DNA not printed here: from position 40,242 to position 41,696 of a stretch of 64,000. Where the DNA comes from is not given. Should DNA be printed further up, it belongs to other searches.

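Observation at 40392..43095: Tight operon of GTP-cyclohydrolase-II-like, type-2 OMP-decarboxylase-like and guanylate-kinase-like genes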

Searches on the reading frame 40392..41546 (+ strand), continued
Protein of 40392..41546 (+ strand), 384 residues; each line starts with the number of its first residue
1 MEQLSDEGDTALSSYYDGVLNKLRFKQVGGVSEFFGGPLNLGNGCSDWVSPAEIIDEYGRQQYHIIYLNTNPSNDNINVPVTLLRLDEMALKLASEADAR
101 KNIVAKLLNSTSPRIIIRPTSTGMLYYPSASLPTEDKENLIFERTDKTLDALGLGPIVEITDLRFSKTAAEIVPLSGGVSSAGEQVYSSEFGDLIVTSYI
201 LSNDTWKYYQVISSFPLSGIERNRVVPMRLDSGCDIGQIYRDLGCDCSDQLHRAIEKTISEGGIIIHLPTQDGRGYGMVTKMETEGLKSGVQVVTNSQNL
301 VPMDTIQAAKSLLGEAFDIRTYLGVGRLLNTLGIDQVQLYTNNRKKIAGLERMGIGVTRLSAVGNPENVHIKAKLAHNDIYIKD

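Call 29: search_protein_families(library=ncbifam, proteins=[L001:7329-7958:+, L007:8391-9206:-, L001:10741-11121:-, L003:3074-3889:-, L001:9214-10098:+, L001:10098-10736:+], max_evalue=0.01)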
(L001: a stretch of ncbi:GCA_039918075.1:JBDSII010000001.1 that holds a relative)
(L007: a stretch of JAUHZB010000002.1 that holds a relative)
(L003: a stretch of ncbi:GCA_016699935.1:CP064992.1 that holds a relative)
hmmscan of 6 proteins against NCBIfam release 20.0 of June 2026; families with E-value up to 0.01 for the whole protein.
L001:7329-7958:+ (209 aa): 6 families
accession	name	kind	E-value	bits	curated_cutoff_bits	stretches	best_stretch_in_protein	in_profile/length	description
TIGR03283.1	thy_syn_methano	equivalog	1.4e-16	60.6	174.55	1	4-199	3-199/201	thymidylate synthase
NF002495.0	PRK01827.1-1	equivalog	9.2e-11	41.8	327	1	95-196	117-223/279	thymidylate synthase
NF002497.0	PRK01827.1-3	equivalog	9.3e-09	35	327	1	90-196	105-211/264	thymidylate synthase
NF002496.0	PRK01827.1-2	equivalog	1.4e-07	30.9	325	1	87-196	156-265/318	thymidylate synthase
TIGR03284.1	thym_sym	equivalog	6.1e-07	28.9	108.35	1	91-196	138-243/296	thymidylate synthase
NF002499.0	PRK01827.1-5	equivalog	0.00027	20.3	405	1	95-194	110-209/264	thymidylate synthase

L007:8391-9206:- (271 aa): 1 family
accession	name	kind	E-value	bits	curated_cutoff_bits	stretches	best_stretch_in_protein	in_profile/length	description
NF010248.0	PRK13695.1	equivalog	2e-30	105.8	156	1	1-164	4-173/180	NTPase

L001:10741-11121:- (126 aa): 1 family
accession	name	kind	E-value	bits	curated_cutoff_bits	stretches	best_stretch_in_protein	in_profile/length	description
NF001629.0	PRK00415.1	equivalog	0.0014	18.1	70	0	21-42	8-29/62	30S ribosomal protein S27e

L003:3074-3889:- (271 aa): 5 families
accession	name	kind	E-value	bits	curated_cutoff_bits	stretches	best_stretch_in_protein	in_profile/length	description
TIGR02127.1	pyrF_sub2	equivalog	5.3e-68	229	110.6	1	3-253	1-260/261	orotidine-5'-phosphate decarboxylase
NF004034.0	PRK05500.1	equivalog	3.2e-42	144.7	656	1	1-269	1-263/478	bifunctional orotidine-5'-phosphate decarboxylase/orotate phosphoribosyltransferase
NF010386.0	PRK13813.1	equivalog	1.7e-13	50.7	208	1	78-223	48-185/216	orotidine 5'-phosphate decarboxylase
TIGR01740.1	pyrF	equivalog_domain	5.3e-11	42.6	92.3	1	42-233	16-197/216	orotidine-5'-phosphate decarboxylase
NF001273.0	PRK00230.1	equivalog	1.9e-05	24.2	193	1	81-232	54-206/233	orotidine-5'-phosphate decarboxylase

L001:9214-10098:+ (294 aa): 3 families
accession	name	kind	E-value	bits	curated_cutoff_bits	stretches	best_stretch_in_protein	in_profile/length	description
TIGR02127.1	pyrF_sub2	equivalog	1.7e-48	165.1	110.6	1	22-267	8-252/261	orotidine-5'-phosphate decarboxylase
NF004034.0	PRK05500.1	equivalog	4.7e-29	101.3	656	1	17-271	5-250/478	bifunctional orotidine-5'-phosphate decarboxylase/orotate phosphoribosyltransferase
NF010386.0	PRK13813.1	equivalog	7.6e-07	28.9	208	1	66-244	22-184/216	orotidine 5'-phosphate decarboxylase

L001:10098-10736:+ (212 aa): 6 families
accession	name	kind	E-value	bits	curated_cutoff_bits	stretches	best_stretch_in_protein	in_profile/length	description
TIGR03263.1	guanyl_kin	equivalog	4e-16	59.2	160.45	1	29-193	3-166/180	guanylate kinase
TIGR02322.1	phosphon_PhnN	equivalog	1.4e-14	54.2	156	1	28-202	2-171/179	phosphonate metabolism protein/1,5-bisphosphokinase (PRPP-forming) PhnN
NF011325.0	PRK14738.1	equivalog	6.7e-12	45.1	263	1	26-201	12-186/206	guanylate kinase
NF011324.0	PRK14737.1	equivalog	1.2e-07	31.7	318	1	36-168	14-152/187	guanylate kinase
NF007485.0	PRK10078.1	equivalog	0.0002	21.1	153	1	29-129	4-103/186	ribose 1,5-bisphosphokinase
TIGR03864.1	PQQ_ABC_ATP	hypoth_equivalog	0.0079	15.7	302.25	0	26-110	26-106/236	ABC transporter, ATP-binding subunit, PQQ-dependent alcohol dehydrogenase system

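Call 31: search_solved_structures(query=A1, max_evalue=0.01, show_alignments=2)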
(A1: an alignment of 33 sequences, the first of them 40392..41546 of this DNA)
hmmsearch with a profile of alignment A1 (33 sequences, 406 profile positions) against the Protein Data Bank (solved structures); distinct sequences matched with E-value up to 0.01: 3.
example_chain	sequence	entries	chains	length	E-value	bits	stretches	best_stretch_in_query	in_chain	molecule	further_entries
4i14_A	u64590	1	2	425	3.2e-18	69.4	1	190-377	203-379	Riboflavin biosynthesis protein RibBA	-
4rl4_A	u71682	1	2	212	8e-17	64.8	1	240-394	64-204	GTP cyclohydrolase-2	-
2bz0_A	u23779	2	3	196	1.4e-16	64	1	239-396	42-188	GTP CYCLOHYDROLASE II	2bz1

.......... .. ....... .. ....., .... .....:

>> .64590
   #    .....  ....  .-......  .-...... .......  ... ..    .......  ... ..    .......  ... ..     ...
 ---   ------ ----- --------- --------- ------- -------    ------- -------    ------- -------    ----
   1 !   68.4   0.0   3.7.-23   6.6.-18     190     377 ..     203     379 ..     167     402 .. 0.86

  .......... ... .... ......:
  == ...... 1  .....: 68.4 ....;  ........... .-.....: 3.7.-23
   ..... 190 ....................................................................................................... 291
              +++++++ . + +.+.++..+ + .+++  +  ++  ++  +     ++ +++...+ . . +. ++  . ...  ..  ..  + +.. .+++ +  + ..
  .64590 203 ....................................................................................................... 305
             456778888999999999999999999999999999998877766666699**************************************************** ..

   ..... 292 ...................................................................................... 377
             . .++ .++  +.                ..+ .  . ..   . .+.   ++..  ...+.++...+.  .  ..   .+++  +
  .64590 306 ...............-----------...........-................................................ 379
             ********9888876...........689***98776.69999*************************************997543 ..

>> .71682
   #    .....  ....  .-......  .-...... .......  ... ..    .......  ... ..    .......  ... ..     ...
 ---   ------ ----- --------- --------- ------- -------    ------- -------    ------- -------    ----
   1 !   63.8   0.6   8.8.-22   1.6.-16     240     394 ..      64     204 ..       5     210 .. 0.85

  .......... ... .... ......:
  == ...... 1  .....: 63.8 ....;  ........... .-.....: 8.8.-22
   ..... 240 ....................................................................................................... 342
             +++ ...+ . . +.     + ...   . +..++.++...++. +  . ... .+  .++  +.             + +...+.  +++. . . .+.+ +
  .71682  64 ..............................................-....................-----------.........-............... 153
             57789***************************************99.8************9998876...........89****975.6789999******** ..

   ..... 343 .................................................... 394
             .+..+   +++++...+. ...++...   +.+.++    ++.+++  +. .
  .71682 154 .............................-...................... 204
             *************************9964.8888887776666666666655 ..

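Call 39: search_solved_structures(query=window:40392-41546:+, max_evalue=10, show_alignments=5)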
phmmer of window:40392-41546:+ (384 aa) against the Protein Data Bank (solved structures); distinct sequences matched with E-value up to 10: 9.
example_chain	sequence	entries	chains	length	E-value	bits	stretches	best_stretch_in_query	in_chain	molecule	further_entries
4rl4_A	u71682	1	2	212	1.1e-12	50.8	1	228-363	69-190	GTP cyclohydrolase-2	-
2bz0_A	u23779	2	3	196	1.6e-10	43.7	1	224-371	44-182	GTP CYCLOHYDROLASE II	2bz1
4i14_A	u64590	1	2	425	7.2e-09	38.3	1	226-369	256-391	Riboflavin biosynthesis protein RibBA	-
3f85_A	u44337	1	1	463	0.015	17.5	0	288-342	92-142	homo trimeric fusion of CFA/I fimbrial subunits B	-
3f84_A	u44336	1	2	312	0.19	13.9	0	288-342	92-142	CFA/I fimbrial subunit B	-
8e6y_A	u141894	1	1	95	0.43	12.7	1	329-377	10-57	Sa1_V90T_30C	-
7mn1_A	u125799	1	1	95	0.43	12.7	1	329-377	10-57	Sa1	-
5njt_v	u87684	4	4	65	1.3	11.2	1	299-341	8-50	50S ribosomal protein L29 | Large ribosomal subunit protein uL29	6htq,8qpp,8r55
3j3v_X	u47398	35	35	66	1.3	11.1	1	299-341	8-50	50S ribosomal protein L29 | 50S ribosomal protein uL29 | Large ribosomal subunit protein uL29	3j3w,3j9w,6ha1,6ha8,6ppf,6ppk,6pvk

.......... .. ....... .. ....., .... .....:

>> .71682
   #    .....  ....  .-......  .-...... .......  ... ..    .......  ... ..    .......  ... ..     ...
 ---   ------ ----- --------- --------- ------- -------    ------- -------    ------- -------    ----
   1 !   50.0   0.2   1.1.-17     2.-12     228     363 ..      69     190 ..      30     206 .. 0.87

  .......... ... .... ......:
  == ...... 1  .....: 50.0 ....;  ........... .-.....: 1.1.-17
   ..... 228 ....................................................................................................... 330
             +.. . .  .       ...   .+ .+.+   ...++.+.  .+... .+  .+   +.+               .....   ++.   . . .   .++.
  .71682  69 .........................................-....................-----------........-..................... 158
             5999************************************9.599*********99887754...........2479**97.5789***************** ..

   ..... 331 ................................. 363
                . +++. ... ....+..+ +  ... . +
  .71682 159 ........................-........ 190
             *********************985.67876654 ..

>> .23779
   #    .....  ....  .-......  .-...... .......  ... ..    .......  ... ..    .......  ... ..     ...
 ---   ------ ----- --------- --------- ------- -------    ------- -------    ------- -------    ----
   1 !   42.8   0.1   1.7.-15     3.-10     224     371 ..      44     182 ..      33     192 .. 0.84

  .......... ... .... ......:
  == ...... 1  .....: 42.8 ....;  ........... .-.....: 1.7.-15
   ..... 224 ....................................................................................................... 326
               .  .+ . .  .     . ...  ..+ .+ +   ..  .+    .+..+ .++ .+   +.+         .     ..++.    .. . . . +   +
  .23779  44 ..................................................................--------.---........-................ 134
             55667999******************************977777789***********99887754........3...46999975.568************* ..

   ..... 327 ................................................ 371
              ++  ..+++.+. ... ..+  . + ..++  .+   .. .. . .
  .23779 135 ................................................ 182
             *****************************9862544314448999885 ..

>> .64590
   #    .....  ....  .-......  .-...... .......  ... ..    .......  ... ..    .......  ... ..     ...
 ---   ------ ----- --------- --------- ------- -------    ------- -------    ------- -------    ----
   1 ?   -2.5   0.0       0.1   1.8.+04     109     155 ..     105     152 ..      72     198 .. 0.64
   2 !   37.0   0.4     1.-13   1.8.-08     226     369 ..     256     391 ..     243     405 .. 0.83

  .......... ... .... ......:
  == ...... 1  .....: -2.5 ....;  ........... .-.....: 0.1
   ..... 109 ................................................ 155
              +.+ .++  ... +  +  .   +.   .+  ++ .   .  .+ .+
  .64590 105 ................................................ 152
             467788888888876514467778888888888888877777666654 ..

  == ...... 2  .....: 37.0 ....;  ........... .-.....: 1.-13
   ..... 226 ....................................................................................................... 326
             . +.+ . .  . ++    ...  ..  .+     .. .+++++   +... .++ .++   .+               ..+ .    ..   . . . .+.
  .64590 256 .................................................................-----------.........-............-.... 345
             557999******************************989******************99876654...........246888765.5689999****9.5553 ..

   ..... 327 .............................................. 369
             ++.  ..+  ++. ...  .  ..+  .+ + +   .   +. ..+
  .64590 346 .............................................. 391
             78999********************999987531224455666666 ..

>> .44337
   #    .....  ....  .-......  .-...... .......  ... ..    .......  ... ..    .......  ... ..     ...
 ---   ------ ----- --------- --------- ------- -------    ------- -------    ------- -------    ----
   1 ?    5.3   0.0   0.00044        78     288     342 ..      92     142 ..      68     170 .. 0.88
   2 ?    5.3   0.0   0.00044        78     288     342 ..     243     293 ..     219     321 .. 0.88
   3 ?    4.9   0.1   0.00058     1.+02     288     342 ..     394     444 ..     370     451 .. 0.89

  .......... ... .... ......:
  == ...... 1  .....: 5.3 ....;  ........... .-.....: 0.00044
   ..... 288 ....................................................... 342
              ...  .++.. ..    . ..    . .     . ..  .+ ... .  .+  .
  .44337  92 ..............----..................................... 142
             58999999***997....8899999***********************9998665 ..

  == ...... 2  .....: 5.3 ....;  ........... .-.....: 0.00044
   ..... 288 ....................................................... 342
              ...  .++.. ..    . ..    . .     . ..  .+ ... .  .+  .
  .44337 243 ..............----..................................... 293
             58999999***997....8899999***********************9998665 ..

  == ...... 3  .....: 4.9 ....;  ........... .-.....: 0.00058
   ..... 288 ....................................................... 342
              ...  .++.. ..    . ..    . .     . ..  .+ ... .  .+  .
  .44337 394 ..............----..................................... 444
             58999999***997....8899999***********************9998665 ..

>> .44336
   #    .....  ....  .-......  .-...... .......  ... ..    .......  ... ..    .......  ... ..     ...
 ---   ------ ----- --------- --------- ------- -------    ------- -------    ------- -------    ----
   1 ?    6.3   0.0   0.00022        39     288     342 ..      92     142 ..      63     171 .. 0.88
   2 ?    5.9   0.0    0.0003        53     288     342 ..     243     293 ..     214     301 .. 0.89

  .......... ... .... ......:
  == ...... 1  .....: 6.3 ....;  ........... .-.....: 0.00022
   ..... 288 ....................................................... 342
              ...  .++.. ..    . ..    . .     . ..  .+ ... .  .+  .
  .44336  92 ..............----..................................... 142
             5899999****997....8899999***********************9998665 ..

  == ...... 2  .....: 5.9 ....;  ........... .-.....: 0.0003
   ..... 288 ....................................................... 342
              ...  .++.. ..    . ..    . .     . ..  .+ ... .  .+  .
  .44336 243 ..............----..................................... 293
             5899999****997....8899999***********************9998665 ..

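Call 40: find_encoding_contigs(protein=window:40392-41546:+, flank=2000, max_places=3)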
Protein window:40392-41546:+ (384 aa): no gene with exactly this product is on record in the collection.
